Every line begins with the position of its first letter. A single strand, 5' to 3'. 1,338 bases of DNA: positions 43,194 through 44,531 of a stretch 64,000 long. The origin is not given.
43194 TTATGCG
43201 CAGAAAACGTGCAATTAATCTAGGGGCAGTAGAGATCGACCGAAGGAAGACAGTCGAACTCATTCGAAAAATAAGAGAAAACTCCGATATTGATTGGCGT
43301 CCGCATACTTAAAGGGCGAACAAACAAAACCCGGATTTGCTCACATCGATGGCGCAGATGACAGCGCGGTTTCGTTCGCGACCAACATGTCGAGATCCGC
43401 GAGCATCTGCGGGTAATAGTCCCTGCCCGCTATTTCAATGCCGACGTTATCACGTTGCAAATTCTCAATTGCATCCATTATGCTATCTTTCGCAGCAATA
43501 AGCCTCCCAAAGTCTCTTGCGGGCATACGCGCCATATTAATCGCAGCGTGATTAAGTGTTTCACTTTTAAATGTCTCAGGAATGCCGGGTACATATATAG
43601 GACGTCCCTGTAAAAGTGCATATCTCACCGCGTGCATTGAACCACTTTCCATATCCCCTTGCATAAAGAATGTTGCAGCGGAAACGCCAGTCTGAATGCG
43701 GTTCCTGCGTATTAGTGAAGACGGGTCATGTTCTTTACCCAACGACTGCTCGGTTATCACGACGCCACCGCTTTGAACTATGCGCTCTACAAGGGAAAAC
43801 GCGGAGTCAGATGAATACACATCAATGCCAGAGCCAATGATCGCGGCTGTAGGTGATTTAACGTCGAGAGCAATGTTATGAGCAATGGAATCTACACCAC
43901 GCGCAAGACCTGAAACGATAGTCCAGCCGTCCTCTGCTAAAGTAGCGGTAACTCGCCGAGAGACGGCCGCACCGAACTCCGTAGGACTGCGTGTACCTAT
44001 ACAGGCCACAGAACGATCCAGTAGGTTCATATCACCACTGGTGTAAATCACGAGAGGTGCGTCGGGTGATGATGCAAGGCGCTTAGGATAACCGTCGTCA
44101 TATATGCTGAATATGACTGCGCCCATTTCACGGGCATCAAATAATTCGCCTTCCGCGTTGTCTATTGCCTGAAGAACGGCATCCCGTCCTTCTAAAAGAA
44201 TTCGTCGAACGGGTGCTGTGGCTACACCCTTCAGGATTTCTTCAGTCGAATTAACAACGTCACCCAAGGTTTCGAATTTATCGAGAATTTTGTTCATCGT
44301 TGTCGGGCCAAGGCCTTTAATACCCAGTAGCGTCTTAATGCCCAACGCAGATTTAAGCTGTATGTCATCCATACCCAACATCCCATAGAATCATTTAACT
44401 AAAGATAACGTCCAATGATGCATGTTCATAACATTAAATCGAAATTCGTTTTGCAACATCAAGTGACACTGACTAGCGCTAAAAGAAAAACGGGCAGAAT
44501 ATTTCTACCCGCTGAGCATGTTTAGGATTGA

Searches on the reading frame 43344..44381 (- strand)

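Call 93: search_protein_families(library=ncbifam, proteins=[window:43344-44381:-], max_evalue=0.00001)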
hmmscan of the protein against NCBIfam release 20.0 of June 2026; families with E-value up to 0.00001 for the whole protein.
window:43344-44381:- (346 aa): 2 families
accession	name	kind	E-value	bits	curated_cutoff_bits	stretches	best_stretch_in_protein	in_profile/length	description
TIGR00732.1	dprA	equivalog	2.3e-44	151.2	191.15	1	88-264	9-186/220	DNA-processing protein DprA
NF008007.0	PRK10736.1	equivalog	2.5e-36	125.6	495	1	90-267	74-253/374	DNA-protecting protein DprA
